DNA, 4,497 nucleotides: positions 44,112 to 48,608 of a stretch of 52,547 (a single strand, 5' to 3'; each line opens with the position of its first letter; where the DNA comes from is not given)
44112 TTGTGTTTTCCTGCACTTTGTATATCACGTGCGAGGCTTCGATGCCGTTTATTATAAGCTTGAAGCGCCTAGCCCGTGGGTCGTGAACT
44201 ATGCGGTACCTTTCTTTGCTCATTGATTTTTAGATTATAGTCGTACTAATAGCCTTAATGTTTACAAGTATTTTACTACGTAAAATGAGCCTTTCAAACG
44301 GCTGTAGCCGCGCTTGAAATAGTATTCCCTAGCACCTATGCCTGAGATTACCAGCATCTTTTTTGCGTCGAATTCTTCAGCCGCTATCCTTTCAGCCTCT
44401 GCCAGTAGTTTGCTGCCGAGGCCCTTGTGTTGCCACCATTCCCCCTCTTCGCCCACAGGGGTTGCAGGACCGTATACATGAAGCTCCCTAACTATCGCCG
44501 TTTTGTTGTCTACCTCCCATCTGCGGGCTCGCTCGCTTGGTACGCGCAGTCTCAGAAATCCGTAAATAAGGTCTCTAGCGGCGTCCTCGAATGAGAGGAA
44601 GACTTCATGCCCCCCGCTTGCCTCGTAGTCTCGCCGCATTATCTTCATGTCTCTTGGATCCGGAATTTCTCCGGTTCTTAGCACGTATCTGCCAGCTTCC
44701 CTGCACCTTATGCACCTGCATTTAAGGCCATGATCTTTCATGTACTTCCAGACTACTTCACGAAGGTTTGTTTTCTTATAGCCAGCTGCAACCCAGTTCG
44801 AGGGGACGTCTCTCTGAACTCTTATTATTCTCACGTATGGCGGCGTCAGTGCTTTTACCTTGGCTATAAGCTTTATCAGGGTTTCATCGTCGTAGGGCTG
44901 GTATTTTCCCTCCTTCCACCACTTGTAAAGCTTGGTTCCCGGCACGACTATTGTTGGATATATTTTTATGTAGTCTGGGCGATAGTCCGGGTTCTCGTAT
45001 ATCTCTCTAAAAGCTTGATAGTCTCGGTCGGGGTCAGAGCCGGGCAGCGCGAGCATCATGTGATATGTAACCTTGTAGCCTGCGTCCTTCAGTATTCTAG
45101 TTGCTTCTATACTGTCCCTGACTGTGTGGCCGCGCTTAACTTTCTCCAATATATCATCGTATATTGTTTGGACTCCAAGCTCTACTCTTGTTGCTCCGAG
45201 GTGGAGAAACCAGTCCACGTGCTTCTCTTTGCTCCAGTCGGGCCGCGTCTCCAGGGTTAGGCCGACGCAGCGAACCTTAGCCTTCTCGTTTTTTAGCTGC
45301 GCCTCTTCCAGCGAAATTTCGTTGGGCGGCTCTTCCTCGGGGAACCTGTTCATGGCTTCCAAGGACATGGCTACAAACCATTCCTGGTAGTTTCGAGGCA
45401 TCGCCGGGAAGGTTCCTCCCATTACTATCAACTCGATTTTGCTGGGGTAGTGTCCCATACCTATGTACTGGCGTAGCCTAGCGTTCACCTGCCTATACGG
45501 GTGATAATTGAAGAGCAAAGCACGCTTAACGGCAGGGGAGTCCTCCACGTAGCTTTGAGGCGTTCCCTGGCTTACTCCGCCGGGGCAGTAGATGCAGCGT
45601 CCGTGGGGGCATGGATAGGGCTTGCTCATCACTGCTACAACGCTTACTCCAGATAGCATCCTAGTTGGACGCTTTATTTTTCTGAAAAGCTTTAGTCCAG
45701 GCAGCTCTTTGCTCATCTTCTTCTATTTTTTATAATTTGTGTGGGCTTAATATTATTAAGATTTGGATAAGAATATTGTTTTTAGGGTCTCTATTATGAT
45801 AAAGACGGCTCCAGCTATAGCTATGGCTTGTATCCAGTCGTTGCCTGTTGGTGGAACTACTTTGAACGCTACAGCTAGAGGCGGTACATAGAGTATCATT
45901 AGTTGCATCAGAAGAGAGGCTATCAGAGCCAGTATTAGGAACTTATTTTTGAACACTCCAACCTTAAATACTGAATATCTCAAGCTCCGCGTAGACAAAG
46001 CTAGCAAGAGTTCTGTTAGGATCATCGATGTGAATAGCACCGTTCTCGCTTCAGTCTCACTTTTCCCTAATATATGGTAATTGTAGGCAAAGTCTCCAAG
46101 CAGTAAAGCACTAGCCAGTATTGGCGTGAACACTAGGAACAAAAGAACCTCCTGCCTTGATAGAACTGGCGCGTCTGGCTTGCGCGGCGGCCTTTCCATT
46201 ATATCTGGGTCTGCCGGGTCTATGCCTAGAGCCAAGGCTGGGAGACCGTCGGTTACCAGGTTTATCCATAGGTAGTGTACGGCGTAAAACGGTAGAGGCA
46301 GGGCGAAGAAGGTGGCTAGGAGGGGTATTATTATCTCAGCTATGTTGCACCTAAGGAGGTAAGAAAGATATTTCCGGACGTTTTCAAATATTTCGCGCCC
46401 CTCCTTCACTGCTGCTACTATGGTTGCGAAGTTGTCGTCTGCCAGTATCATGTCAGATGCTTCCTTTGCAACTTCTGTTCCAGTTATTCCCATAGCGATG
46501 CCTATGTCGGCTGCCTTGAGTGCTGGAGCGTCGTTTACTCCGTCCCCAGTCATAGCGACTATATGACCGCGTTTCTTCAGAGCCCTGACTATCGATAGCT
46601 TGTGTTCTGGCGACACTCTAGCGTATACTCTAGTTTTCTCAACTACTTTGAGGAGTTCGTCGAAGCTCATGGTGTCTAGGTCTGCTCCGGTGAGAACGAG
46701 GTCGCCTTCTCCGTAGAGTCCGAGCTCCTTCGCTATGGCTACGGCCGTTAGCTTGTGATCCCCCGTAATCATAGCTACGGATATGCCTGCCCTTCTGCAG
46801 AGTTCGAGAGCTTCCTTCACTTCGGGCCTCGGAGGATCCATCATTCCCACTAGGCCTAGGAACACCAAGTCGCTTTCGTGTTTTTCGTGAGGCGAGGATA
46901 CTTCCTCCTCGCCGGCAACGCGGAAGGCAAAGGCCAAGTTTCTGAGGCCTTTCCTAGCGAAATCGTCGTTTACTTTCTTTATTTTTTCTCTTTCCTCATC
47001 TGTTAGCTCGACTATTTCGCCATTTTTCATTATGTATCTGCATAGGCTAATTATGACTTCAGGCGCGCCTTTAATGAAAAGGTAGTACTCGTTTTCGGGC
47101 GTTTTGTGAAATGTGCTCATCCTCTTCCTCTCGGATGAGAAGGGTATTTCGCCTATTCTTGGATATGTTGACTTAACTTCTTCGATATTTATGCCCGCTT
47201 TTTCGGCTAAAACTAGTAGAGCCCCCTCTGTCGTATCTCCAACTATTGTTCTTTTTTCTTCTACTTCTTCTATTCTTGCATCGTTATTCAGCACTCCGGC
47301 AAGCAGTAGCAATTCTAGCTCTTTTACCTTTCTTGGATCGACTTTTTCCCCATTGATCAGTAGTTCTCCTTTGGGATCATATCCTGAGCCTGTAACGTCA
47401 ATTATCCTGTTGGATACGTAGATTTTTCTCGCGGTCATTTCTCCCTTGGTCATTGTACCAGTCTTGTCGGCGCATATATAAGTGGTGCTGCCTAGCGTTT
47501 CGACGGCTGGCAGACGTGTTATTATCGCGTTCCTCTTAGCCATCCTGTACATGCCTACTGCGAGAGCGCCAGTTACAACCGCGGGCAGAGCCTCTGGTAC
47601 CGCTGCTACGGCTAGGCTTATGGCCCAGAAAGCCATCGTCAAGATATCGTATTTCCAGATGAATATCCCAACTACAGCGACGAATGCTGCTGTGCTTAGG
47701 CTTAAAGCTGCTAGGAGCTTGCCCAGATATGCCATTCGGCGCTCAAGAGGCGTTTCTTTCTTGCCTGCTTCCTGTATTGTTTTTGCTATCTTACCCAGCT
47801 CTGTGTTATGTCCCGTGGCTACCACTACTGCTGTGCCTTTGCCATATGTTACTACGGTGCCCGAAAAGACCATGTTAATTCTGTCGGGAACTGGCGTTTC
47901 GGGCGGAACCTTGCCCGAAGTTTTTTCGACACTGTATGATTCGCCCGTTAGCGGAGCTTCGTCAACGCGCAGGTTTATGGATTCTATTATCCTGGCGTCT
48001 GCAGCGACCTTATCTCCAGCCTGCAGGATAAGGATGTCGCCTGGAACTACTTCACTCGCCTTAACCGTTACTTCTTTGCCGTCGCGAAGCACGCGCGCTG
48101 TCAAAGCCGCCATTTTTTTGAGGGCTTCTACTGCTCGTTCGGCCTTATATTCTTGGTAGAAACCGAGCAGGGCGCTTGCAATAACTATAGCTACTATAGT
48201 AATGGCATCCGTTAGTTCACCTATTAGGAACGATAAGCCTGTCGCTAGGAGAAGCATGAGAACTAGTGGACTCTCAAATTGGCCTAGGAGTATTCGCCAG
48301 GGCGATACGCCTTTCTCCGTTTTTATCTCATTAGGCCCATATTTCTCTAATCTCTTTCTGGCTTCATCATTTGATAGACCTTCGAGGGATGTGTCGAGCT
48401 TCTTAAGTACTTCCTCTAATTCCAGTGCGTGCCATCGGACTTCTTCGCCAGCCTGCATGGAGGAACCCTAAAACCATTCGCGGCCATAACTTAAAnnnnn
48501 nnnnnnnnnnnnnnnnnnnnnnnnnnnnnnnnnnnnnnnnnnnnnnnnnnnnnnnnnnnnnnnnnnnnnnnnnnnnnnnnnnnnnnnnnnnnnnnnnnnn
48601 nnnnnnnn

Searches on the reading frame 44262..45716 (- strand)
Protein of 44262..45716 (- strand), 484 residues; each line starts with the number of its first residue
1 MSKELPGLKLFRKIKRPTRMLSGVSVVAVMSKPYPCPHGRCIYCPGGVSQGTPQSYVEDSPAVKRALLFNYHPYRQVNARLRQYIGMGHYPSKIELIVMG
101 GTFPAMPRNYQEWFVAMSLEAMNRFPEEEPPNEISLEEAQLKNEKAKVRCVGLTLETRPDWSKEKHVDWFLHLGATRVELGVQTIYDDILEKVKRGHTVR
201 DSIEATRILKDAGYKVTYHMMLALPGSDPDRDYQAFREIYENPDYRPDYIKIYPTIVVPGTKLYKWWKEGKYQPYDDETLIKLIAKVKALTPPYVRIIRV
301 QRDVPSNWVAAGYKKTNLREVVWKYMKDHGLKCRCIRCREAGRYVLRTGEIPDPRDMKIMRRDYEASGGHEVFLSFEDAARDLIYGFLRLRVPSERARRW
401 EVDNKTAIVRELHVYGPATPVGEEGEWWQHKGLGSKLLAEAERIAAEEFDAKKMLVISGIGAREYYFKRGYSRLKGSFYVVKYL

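Call 12: search_protein_families(library=pfam, proteins=[window:44262-45716:-], max_evalue=0.0001)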
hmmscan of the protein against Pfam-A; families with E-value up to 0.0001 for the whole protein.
window:44262-45716:- (484 aa): 2 families
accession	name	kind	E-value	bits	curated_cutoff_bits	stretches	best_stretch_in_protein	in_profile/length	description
PF16199.10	Radical_SAM_C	-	1.1e-23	83.6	31.9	1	247-327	1-84/85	Radical_SAM C-terminal domain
PF04055.27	Radical_SAM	-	3.8e-17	63.4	29.5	1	36-229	7-156/166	Radical SAM superfamily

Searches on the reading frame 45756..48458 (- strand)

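Call 12: search_protein_families(library=pfam, proteins=[window:45756-48458:-], max_evalue=0.0001)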
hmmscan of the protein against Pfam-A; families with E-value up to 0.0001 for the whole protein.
window:45756-48458:- (900 aa): 6 families
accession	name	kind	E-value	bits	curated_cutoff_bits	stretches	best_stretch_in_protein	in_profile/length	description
PF00122.25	E1-E2_ATPase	-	2.6e-51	174.2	28.1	1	116-309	2-181/181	E1-E2 ATPase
PF00689.26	Cation_ATPase_C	-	1.2e-48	165.7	27.3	1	721-894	1-174/175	Cation transporting ATPase, C-terminus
PF13246.12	Cation_ATPase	-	5.4e-28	97.3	21.7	1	390-476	2-91/91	Cation transport ATPase (P-type)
PF00690.31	Cation_ATPase_N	-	4.6e-23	81.1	20.4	1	9-76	1-69/69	Cation transporter/ATPase, N-terminus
PF00702.32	Hydrolase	-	1e-20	75.4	26.4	1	522-651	85-191/191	haloacid dehalogenase-like hydrolase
PF12710.13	HAD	-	4.1e-05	24.5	27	0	544-648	87-189/189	haloacid dehalogenase-like hydrolase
